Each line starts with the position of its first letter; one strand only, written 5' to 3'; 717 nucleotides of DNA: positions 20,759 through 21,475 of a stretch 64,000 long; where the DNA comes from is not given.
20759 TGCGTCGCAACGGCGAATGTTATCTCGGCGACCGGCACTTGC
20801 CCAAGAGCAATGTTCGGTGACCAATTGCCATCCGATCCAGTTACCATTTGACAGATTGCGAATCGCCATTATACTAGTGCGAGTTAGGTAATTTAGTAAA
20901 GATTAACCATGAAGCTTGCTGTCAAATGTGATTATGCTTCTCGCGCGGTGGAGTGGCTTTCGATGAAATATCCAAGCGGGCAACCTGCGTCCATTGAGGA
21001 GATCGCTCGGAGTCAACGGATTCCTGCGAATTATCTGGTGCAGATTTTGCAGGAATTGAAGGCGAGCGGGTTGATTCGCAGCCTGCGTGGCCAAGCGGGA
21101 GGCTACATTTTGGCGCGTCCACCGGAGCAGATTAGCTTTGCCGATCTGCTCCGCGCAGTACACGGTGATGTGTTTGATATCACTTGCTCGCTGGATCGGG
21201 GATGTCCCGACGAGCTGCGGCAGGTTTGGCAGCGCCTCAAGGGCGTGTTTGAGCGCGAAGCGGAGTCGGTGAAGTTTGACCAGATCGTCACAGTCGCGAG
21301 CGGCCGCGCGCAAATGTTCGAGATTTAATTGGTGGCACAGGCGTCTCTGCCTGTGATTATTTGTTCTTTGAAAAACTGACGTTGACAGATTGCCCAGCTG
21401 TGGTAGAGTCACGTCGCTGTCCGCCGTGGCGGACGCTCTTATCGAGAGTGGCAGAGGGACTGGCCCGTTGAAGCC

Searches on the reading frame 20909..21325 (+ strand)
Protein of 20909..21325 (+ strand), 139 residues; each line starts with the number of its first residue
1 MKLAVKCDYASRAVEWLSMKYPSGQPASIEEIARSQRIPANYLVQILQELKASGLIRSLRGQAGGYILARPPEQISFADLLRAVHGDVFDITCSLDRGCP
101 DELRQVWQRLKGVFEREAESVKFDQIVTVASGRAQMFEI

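Call 9: search_protein_families(library=pfam, proteins=[window:20909-21325:+], max_evalue=0.01)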
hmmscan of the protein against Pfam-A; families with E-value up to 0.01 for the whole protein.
window:20909-21325:+ (139 aa): 2 families
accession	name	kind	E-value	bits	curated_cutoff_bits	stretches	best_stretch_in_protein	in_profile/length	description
PF02082.26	Rrf2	-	5.4e-29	101.5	30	1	6-127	4-130/132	Iron-dependent Transcriptional regulator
PF03444.21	HrcA_DNA-bdg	-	0.004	17.2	21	0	29-67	26-64/79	Winged helix-turn-helix transcription repressor, HrcA DNA-binding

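Call 10: search_protein_families(library=ncbifam, proteins=[window:20909-21325:+], max_evalue=0.01)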
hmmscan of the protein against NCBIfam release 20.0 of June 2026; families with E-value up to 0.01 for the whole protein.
window:20909-21325:+ (139 aa): 9 families
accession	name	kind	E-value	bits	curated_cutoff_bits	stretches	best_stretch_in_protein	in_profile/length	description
TIGR00738.1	rrf2_super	superfamily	1.9e-27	95.7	73.3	1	1-126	1-130/132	Rrf2 family transcriptional regulator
TIGR02010.1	IscR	equivalog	5.7e-19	68.3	207.55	1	1-127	1-130/135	Fe-S cluster assembly transcriptional regulator IscR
NF047409.1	Cys_reg_CymR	equivalog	1.2e-17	64.3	195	1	1-131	1-128/139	cysteine metabolism transcriptional regulator CymR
NF008886.0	PRK11920.1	equivalog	5.4e-13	48.9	193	1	1-92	1-89/153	iron-responsive transcriptional regulator RirA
TIGR02944.1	suf_reg_Xantho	equivalog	4.9e-12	46.4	110.65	1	6-97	7-96/130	SUF system Fe-S cluster assembly regulator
NF008110.0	PRK10857.1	equivalog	2.6e-11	43.6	275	1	1-100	1-99/164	Fe-S cluster assembly transcriptional regulator IscR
NF008240.0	PRK11014.1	equivalog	1e-10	41.8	182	1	1-86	1-85/141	nitric oxide-sensing transcriptional repressor NsrR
NF041852.1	trans_reg_HypR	equivalog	0.007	16.4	180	1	30-84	26-80/139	redox-sensitive transcriptional regulator HypR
NF003256.0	PRK04214.1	equivalog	0.0076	15.2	500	1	24-87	308-369/412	ribonuclease BN/unknown domain fusion protein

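Call 101: search_solved_structures(query=window:20909-21325:+, max_evalue=0.00001)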
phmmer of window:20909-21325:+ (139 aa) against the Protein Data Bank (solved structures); distinct sequences matched with E-value up to 0.00001: 12.
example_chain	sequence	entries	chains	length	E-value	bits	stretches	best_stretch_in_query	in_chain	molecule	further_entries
4cic_A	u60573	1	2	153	3.8e-14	56.3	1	2-122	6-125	TRANSCRIPTIONAL REGULATOR, BADM/RRF2 FAMILY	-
2y75_A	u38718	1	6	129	1.2e-13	54.7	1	2-125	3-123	HTH-TYPE TRANSCRIPTIONAL REGULATOR CYMR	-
3lwf_A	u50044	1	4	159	5.5e-12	49.4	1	5-114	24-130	Putative transcriptional regulator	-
3t8r_A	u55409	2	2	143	2.7e-11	47.1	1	2-113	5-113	Staphylococcus aureus CymR | Staphylococcus aureus CymR (oxidized form)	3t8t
7zpn_A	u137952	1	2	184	4.1e-10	43.3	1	2-88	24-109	HTH-type transcriptional regulator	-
6hsd_A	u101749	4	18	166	2.6e-09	40.7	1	23-94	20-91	Rrf2 family transcriptional regulator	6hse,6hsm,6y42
6y45_A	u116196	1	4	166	3.4e-09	40.3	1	23-94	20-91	Rrf2 family transcriptional regulator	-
4hf2_A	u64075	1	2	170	2.4e-08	37.6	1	1-94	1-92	HTH-type transcriptional regulator IscR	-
4hf0_A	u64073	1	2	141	2.8e-08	37.3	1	1-94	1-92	HTH-type transcriptional regulator IscR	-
4chu_A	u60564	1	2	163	4.4e-08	36.7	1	6-98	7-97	HTH-TYPE TRANSCRIPTIONAL REGULATOR ISCR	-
4hf1_A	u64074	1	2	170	4.6e-08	36.7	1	1-94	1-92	HTH-type transcriptional regulator IscR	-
5n07_A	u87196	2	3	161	4.2e-06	30.3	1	2-104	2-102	HTH-type transcriptional repressor NsrR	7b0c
